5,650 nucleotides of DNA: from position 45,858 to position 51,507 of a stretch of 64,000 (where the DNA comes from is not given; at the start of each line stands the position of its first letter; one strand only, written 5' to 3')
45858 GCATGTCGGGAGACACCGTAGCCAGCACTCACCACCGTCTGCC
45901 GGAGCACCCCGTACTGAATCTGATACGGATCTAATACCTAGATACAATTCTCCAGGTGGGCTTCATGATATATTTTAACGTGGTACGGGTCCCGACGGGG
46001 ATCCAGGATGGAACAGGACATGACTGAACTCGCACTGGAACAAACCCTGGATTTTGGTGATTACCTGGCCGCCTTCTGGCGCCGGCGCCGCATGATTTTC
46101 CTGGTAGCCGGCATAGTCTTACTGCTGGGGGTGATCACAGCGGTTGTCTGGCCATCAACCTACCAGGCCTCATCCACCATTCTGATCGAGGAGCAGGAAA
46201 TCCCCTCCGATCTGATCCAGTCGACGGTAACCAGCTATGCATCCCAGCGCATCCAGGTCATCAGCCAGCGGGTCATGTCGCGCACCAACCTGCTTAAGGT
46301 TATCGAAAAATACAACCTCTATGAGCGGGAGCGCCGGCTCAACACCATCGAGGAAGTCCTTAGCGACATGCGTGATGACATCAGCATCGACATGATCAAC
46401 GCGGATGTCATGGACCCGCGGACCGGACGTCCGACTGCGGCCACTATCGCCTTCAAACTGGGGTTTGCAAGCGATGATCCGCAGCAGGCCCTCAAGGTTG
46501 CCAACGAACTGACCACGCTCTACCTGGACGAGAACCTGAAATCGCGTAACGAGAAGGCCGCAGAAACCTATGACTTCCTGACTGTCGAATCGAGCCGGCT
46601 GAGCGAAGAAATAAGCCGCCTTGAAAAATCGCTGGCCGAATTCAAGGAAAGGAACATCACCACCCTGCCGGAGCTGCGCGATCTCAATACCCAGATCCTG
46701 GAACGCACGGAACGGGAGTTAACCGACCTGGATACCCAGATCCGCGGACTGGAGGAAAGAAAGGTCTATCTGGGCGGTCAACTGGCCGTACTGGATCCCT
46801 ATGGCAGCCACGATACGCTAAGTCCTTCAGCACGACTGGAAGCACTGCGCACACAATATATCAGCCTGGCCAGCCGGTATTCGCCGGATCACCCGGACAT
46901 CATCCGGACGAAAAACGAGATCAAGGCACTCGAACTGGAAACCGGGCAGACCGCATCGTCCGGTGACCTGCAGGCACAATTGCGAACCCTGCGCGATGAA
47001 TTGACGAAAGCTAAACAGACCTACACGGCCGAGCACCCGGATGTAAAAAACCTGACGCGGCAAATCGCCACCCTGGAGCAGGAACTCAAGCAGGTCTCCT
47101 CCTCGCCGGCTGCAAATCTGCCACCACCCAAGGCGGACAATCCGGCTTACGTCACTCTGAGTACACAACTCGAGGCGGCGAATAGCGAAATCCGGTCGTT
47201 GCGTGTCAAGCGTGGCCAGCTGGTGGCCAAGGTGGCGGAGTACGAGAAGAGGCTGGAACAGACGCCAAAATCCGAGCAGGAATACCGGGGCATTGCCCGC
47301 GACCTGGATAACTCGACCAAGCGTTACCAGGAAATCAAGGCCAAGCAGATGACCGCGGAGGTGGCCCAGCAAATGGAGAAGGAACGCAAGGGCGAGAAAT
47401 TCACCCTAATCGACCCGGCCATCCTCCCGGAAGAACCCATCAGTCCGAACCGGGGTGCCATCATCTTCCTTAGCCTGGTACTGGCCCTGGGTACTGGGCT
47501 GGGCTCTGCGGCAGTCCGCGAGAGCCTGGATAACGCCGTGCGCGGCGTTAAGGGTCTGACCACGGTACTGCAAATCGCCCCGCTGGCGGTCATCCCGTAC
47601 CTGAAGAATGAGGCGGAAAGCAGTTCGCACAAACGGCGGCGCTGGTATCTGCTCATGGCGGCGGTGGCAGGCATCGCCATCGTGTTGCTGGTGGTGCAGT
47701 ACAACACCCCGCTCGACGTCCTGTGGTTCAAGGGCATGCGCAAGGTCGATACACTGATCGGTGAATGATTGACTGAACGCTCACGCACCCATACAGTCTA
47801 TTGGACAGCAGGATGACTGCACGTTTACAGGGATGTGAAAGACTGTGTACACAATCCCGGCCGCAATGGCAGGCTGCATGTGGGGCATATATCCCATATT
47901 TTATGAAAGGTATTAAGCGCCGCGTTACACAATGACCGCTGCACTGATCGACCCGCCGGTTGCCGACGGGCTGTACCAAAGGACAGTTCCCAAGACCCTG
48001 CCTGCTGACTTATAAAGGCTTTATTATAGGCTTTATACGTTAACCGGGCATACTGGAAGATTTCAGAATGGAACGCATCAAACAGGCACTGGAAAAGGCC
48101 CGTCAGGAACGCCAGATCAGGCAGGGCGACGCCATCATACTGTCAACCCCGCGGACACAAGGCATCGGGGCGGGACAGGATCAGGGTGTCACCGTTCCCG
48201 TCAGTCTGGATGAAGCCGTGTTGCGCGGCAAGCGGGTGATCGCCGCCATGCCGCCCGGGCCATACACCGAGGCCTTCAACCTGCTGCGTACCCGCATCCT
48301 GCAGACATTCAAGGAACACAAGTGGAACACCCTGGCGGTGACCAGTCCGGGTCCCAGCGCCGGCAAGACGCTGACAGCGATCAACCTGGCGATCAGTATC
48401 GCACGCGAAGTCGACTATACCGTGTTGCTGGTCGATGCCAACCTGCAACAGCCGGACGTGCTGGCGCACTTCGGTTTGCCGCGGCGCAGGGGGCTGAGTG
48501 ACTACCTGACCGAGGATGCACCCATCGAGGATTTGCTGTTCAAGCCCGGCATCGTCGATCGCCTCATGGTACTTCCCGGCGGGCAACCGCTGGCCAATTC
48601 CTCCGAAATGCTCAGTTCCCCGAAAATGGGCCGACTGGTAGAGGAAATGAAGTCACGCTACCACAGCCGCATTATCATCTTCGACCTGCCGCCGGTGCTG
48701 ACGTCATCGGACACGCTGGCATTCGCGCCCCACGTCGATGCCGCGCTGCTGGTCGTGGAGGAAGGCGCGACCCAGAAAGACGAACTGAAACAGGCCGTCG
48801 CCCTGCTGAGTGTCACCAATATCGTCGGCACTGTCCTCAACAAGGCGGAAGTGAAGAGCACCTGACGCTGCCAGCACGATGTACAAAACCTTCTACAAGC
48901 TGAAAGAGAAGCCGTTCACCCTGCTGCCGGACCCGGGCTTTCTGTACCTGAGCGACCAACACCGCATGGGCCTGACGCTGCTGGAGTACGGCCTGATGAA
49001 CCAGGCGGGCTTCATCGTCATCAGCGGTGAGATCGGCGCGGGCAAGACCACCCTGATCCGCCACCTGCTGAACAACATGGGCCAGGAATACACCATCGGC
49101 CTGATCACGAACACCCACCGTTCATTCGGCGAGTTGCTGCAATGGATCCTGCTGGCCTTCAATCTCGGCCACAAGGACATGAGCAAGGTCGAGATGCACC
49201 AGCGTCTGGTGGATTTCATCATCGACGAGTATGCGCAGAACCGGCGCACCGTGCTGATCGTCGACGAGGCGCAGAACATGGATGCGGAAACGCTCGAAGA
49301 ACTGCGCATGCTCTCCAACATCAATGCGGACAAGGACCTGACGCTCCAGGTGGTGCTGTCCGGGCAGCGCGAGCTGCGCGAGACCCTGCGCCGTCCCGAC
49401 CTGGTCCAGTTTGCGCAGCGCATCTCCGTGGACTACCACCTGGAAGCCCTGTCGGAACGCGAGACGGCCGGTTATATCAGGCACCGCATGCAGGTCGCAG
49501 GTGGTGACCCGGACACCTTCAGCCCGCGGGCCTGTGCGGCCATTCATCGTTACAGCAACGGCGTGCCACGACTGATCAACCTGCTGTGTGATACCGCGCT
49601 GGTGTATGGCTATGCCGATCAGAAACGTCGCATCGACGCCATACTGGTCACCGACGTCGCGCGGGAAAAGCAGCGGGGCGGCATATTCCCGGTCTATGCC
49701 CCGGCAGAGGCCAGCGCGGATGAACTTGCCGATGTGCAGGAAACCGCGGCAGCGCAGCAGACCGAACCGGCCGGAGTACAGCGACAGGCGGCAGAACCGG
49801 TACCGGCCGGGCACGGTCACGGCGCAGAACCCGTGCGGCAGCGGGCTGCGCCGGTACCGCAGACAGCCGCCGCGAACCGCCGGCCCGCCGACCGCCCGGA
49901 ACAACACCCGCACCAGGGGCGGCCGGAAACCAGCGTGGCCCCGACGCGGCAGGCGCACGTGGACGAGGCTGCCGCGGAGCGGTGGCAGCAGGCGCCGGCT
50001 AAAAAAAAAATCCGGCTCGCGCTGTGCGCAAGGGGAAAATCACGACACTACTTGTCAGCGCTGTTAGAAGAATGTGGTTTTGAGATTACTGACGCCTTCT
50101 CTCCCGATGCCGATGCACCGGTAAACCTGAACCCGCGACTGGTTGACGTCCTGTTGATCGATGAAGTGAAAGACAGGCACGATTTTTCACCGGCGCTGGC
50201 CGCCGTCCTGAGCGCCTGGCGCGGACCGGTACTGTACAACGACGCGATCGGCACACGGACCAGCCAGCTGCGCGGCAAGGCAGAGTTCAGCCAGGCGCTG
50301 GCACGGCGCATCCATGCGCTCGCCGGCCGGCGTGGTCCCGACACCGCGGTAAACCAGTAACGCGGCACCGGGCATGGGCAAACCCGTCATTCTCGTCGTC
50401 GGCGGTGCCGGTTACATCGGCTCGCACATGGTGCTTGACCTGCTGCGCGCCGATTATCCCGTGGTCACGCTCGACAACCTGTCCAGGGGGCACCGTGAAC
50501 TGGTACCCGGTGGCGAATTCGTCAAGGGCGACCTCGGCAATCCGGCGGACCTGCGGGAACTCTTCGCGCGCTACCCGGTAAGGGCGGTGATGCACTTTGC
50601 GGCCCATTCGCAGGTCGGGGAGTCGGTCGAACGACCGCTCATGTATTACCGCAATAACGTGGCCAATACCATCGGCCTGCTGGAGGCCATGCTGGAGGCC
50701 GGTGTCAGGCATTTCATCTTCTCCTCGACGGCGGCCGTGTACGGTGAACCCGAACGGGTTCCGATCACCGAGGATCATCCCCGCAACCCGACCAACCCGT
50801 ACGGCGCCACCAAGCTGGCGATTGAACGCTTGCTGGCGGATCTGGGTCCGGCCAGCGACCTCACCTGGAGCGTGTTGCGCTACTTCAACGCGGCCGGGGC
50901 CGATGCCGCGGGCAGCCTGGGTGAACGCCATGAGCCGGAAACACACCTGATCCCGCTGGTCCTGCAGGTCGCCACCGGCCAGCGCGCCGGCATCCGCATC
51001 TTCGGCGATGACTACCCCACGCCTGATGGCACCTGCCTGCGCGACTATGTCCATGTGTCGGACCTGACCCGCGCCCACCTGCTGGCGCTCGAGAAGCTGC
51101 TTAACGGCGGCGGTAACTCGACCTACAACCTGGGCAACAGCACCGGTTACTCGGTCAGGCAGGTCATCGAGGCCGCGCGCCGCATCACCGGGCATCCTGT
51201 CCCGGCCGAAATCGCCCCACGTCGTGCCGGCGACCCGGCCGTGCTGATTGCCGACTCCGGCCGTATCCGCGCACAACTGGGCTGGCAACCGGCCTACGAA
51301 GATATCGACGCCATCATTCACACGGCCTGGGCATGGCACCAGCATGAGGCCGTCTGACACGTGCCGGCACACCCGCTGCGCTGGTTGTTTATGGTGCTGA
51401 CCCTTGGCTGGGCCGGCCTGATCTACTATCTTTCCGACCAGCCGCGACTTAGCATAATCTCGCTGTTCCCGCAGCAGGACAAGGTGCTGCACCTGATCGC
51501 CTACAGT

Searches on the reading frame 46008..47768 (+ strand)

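Call 7: search_protein_families(library=ncbifam, proteins=[window:46008-47768:+], max_evalue=0.01)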
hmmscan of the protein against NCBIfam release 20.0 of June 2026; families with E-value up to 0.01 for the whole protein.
window:46008-47768:+ (586 aa): 13 families
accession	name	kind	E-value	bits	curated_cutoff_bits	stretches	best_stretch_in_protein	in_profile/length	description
TIGR03007.1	pepcterm_ChnLen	equivalog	1.4e-86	290.8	278.85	2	312-565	243-496/498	XrtA system polysaccharide chain length determinant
TIGR03017.1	EpsF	equivalog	3.1e-19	69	422.75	2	19-309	6-295/444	chain length determinant protein EpsF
TIGR01005.1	eps_transp_fam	subfamily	2.1e-10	39.5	411.7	2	401-538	352-486/754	exopolysaccharide transport protein family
NF008568.0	PRK11519.1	equivalog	3.5e-10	38.7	1068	1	395-512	341-454/720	tyrosine-protein kinase Wzc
NF007350.0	PRK09841.1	equivalog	1.5e-08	33.2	1248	1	393-530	339-471/726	tyrosine-protein kinase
TIGR01006.1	polys_exp_MPA1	subfamily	2.9e-08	33.4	296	1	11-112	4-107/226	CspC family polysaccharide chain length determinant protein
NF045487.1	ASRP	equivalog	6.1e-08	31.7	300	1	277-446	319-475/593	archaea-specific SMC-related protein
TIGR02168.1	SMC_prok_B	equivalog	4.4e-06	24.7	567.35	1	176-461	236-519/1181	chromosome segregation protein SMC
NF003034.1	PRK03918.1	equivalog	0.00011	20.3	700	1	301-464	219-378/878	DNA double-strand break repair ATPase Rad50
TIGR04527.1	mycoplas_twoTM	subfamily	0.00024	20.9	125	0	334-443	37-119/248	MG_279/MG_280 family protein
NF002572.0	PRK02224.1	equivalog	0.00037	18.9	1087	1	304-464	303-447/888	DNA double-strand break repair ATPase Rad50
NF041864.1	EpsV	equivalog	0.0004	19.1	800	0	324-498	290-450/484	PCP family exopolysaccharide biosynthesis protein EpsV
TIGR02169.1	SMC_prok_A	equivalog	0.009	13.7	729.4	0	182-457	234-510/1165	chromosome segregation protein SMC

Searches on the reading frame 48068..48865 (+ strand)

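Call 7: search_protein_families(library=ncbifam, proteins=[window:48068-48865:+], max_evalue=0.01)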
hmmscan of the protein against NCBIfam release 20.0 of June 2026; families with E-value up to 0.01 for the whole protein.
window:48068-48865:+ (265 aa): 9 families
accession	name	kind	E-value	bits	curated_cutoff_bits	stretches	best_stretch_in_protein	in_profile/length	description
TIGR03018.1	pepcterm_TyrKin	hypoth_equivalog_domain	7e-56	188.8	230.65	1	65-258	10-207/207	XrtA-associated tyrosine autokinase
TIGR01007.1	eps_fam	subfamily_domain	1e-30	106.8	108.05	1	68-263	1-193/204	polysaccharide biosynthesis tyrosine autokinase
TIGR03029.1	EpsG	equivalog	3.7e-27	95.2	313.8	1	50-258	67-273/274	chain length determinant protein tyrosine kinase EpsG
NF007350.0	PRK09841.1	equivalog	5.4e-22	77.7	1248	1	66-260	511-703/726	tyrosine-protein kinase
NF008568.0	PRK11519.1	equivalog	2.3e-18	65.8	1068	1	67-244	507-680/720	tyrosine-protein kinase Wzc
TIGR01005.1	eps_transp_fam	subfamily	1.6e-17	63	411.7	1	55-261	515-719/754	exopolysaccharide transport protein family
TIGR01968.1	minD_bact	equivalog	9e-07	28.5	212.9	1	89-231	4-142/261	septum site-determining protein MinD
NF041546.1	ParA_partition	equivalog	0.0008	19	180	0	98-128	11-40/203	ParA family partition ATPase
NF008669.0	PRK11670.1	equivalog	0.0039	16.1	348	1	87-154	108-174/369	iron-sulfur cluster carrier protein ApbC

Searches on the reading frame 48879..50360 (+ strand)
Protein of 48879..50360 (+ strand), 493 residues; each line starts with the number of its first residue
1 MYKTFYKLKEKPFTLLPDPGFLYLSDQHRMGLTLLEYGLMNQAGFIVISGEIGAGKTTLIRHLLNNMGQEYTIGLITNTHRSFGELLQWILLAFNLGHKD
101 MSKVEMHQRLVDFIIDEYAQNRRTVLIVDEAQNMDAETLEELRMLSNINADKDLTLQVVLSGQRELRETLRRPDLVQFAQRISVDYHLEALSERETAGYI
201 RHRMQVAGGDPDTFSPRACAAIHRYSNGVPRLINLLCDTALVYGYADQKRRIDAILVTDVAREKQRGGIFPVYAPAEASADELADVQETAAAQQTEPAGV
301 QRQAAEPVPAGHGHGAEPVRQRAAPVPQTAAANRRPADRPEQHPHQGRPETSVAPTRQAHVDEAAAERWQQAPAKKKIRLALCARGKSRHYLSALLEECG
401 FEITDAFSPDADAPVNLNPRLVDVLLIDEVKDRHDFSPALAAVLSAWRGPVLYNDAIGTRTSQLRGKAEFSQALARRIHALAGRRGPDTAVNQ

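Call 7: search_protein_families(library=ncbifam, proteins=[window:48879-50360:+], max_evalue=0.01)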
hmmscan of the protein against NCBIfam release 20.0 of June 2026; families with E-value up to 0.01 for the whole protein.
window:48879-50360:+ (493 aa): 8 families
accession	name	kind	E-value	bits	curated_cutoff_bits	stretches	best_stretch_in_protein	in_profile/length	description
TIGR03015.1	pepcterm_ATPase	hypoth_equivalog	1.1e-87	294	324.5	1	1-263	1-265/269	XrtA/PEP-CTERM system-associated ATPase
TIGR00150.1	T6A_YjeE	equivalog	5.7e-06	26.2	60.1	1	41-139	20-112/135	tRNA (adenosine(37)-N6)-threonylcarbamoyltransferase complex ATPase subunit type 1 TsaE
NF010248.0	PRK13695.1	equivalog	0.0002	21.1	156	1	46-100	6-68/180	NTPase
NF041000.1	ATPase_ComGA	equivalog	0.00062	18.9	300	1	39-72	124-157/267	competence type IV pilus ATPase ComGA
TIGR02475.1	CobW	equivalog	0.00066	18.7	332.1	1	46-80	7-40/342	cobalamin biosynthesis protein CobW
NF008578.0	PRK11537.1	equivalog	0.0015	17.8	361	1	45-79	6-39/318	GTPase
TIGR00101.1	ureG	equivalog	0.0017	18.2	204.2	1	46-79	4-37/199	urease accessory protein UreG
NF038288.1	chaper_GTP_ZigA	equivalog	0.0097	14.8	600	1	47-76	5-33/390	zinc metallochaperone GTPase ZigA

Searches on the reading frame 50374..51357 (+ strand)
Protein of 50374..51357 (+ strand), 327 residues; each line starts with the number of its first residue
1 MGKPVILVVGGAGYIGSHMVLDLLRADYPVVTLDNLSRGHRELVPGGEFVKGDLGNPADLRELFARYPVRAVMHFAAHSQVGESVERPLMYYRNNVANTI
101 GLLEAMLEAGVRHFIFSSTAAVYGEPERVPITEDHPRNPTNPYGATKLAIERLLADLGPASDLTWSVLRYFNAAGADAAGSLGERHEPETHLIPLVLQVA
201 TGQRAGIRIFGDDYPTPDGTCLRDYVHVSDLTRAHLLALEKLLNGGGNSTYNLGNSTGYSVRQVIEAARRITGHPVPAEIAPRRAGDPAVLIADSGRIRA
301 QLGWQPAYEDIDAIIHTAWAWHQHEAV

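Call 7: search_protein_families(library=ncbifam, proteins=[window:50374-51357:+], max_evalue=0.01)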
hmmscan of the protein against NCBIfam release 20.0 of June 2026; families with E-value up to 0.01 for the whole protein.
window:50374-51357:+ (327 aa): 26 families (the best 25 are shown)
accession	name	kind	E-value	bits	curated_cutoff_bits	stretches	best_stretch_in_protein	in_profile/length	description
TIGR01179.1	galE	equivalog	2.4e-133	444.1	262.3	1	6-325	2-328/332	UDP-glucose 4-epimerase GalE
NF007956.0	PRK10675.1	subfamily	9.6e-85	284.7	394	1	6-324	3-331/338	UDP-glucose 4-epimerase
TIGR01181.1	dTDP_gluc_dehyt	equivalog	1e-34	120.1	365.1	1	6-324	2-313/321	dTDP-glucose 4,6-dehydratase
TIGR02197.1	heptose_epim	equivalog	1.1e-29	103.6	274.6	1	6-272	1-260/316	ADP-glyceromanno-heptose 6-epimerase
TIGR04180.1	EDH_00030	hypoth_equivalog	2.2e-27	95.9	475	1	6-308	1-296/297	NAD-dependent 4,6-dehydratase LegB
TIGR03466.1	HpnA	hypoth_equivalog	1.5e-17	63.5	367.65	1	6-147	3-145/327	hopanoid-associated sugar epimerase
NF007490.0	PRK10084.1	subfamily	1e-14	54.3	649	1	6-321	3-333/361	dTDP-glucose 4,6-dehydratase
NF007582.0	PRK10217.1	equivalog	1.2e-14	54.2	698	1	6-269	4-264/355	dTDP-glucose 4,6-dehydratase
NF011728.1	PRK15181.1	equivalog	5.5e-13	48.6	760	1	7-253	19-263/348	Vi polysaccharide biosynthesis UDP-N-acetylglucosaminuronic acid C-4 epimerase TviC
NF042422.1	oxyalk_red_OleD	equivalog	1.3e-12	47.7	580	1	6-276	3-254/329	2-alkyl-3-oxoalkanoate reductase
TIGR02622.1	CDP_4_6_dhtase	equivalog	2.1e-11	43.6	278.45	1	7-324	8-332/352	CDP-glucose 4,6-dehydratase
NF008360.0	PRK11150.1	equivalog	5.6e-11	42.2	452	1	6-268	2-250/310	ADP-glyceromanno-heptose 6-epimerase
NF043036.1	ErythonDh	equivalog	1.1e-10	41.3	325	1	6-156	3-162/321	D-erythronate dehydrogenase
TIGR01214.1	rmlD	equivalog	3.9e-10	39.3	224.05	1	6-160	2-141/285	dTDP-4-dehydrorhamnose reductase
NF042423.1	oxyalk_red_Shew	equivalog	1.1e-08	34.5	580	1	6-244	11-226/331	2-alkyl-3-oxoalkanoate reductase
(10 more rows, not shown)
